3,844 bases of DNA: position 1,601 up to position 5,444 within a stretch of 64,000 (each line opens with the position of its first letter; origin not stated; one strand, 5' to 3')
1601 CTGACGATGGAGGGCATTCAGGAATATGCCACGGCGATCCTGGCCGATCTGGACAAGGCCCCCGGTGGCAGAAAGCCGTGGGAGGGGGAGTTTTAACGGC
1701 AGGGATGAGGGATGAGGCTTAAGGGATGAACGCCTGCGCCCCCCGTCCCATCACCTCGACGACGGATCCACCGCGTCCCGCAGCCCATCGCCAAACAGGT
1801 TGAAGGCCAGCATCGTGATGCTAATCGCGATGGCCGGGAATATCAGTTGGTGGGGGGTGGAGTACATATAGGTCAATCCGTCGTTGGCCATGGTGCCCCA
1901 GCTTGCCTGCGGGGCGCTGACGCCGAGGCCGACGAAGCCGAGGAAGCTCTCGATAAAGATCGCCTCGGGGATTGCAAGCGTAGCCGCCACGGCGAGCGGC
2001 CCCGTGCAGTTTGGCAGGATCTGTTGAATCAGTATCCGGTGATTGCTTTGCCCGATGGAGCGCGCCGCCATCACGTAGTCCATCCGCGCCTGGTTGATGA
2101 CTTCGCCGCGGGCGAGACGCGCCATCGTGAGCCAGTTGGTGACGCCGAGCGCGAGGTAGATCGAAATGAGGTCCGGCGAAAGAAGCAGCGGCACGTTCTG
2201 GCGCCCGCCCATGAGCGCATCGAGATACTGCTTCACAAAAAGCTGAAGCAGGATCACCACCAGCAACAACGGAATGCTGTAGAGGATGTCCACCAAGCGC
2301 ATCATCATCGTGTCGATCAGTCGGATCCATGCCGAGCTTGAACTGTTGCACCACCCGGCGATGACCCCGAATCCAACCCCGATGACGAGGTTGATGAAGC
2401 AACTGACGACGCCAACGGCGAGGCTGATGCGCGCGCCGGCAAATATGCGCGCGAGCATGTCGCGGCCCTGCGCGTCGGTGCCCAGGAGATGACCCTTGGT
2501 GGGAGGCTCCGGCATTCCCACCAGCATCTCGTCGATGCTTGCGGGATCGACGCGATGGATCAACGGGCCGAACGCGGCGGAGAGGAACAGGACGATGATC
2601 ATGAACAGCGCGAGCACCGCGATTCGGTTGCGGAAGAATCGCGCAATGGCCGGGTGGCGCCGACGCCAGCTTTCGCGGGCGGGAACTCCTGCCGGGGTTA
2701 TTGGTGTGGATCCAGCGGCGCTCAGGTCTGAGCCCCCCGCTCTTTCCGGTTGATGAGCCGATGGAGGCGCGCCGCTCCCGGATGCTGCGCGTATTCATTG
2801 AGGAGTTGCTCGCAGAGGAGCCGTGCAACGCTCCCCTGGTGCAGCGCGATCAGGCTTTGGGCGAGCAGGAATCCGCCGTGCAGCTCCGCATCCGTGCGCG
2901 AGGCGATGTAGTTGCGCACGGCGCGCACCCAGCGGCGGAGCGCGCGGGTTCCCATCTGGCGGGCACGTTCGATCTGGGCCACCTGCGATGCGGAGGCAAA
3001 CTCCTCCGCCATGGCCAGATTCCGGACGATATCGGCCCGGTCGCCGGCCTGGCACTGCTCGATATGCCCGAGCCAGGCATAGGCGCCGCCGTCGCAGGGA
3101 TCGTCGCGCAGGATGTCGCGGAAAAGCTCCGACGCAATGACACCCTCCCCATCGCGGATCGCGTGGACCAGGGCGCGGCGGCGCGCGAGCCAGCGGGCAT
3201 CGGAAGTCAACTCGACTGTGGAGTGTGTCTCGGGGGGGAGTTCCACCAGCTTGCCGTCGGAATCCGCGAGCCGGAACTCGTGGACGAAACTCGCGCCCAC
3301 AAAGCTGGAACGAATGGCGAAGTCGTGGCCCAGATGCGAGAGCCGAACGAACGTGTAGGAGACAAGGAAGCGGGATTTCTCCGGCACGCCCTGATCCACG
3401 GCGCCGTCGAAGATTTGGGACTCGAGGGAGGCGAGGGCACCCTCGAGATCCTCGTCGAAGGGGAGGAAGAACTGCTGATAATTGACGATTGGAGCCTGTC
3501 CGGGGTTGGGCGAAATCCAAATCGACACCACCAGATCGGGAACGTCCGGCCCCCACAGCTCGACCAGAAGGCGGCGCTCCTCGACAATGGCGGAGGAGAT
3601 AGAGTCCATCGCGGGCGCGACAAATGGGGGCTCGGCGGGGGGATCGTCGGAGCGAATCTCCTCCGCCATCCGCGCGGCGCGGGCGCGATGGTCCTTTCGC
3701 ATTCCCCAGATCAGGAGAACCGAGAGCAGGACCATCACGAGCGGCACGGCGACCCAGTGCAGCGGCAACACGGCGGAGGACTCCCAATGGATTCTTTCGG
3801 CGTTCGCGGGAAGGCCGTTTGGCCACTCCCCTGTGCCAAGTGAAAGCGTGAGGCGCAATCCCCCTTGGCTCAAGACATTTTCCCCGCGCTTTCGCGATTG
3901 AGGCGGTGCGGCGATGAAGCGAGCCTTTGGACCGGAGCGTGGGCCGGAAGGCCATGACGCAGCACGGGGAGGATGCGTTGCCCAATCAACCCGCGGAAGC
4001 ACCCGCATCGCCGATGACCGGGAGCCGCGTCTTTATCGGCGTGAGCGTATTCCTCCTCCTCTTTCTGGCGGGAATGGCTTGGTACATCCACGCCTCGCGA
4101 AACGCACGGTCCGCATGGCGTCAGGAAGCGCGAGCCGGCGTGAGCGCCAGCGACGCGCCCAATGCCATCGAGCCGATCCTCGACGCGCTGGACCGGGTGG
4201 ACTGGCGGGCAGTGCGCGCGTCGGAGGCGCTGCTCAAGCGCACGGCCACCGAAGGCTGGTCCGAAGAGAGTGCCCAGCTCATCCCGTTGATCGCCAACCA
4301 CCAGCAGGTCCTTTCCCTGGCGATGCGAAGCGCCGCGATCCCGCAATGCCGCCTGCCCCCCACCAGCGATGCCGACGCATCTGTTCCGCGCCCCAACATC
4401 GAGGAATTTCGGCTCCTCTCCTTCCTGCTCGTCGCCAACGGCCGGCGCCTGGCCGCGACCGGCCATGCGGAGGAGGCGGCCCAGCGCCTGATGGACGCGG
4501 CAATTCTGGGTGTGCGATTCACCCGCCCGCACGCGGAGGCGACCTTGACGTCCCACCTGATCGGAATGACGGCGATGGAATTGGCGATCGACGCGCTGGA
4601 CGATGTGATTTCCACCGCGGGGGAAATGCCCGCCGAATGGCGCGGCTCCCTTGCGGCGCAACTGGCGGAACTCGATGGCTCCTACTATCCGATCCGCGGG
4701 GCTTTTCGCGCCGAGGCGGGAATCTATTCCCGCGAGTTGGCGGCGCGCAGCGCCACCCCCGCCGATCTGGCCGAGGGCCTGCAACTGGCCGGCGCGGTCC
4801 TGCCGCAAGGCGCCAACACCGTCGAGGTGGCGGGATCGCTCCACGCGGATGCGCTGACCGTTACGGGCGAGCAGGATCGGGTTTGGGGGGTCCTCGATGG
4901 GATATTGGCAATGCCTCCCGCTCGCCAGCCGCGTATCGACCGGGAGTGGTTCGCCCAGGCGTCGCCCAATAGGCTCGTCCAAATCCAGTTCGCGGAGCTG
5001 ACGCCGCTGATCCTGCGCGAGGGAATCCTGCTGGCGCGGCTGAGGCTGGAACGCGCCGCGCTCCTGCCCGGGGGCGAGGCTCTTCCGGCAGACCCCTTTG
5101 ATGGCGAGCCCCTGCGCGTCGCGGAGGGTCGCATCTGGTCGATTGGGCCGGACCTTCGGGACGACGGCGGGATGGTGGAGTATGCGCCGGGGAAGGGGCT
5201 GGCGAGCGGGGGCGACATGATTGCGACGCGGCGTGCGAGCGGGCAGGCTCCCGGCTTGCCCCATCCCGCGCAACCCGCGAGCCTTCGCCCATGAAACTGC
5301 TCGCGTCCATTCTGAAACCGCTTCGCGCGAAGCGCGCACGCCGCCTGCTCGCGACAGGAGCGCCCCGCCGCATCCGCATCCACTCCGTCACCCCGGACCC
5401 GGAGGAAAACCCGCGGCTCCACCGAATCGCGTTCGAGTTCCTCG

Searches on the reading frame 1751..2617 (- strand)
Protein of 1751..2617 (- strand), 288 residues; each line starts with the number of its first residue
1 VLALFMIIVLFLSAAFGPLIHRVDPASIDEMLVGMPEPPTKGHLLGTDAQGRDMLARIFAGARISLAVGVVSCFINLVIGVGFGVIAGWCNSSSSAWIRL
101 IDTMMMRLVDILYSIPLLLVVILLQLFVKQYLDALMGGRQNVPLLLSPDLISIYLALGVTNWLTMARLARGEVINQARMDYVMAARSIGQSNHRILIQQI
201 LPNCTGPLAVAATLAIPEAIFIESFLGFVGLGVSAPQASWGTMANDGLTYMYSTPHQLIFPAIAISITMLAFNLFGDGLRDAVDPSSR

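Call 53: search_protein_families(library=pfam, proteins=[window:1751-2617:-], max_evalue=0.001)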
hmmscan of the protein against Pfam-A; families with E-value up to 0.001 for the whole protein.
window:1751-2617:- (288 aa): 1 family
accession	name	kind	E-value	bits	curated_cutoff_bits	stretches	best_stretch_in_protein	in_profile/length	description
PF00528.27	BPD_transp_1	-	3.7e-23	82.7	26.4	1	80-286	1-181/184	Binding-protein-dependent transport system inner membrane component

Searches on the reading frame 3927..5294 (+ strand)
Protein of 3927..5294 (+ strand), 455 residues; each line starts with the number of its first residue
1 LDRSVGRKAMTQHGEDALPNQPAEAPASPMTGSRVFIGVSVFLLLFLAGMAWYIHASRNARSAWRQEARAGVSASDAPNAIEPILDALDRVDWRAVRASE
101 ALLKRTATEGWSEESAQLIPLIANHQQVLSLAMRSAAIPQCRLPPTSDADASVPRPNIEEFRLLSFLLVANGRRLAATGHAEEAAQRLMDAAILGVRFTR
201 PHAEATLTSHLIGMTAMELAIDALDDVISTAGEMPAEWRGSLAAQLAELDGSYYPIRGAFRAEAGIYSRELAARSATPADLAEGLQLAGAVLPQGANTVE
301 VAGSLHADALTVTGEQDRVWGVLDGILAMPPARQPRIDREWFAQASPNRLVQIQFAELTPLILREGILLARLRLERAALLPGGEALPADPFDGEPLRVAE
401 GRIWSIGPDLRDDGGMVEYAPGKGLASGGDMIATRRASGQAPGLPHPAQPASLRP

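Call 3: search_protein_families(library=pfam, proteins=[window:3927-5294:+], max_evalue=1)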
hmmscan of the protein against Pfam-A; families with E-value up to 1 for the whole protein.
window:3927-5294:+ (455 aa): 1 family
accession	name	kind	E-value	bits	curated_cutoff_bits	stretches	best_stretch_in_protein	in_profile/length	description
PF09179.16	TilS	-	0.7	10.6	21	1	324-362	4-42/67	TilS substrate binding domain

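Call 5: search_protein_families(library=ncbifam, proteins=[window:3927-5294:+], max_evalue=0.1)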
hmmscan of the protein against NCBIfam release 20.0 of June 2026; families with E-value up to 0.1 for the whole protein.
window:3927-5294:+ (455 aa): 2 families
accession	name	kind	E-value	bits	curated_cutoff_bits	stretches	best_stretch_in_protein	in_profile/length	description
NF004343.0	PRK05723.1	equivalog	0.026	14.5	204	0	53-134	11-83/151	flavodoxin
NF009828.0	PRK13303.1-3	subfamily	0.039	13.1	177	1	221-289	132-195/263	aspartate dehydrogenase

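Call 6: search_protein_families(library=padloc, proteins=[window:3927-5294:+], max_evalue=1)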
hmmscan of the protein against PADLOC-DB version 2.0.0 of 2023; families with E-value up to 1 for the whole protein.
window:3927-5294:+ (455 aa): 0 families

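Call 7: search_protein_families(library=phrogs, proteins=[window:3927-5294:+], max_evalue=1)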
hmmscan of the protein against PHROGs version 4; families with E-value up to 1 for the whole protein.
window:3927-5294:+ (455 aa): 2 families
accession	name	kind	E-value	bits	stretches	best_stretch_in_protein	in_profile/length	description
phrog_865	-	DNA, RNA and nucleotide metabolism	0.12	13.5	1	220-244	34-58/69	HNH endonuclease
phrog_1503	-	unknown function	0.33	11.8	0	207-227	20-43/60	-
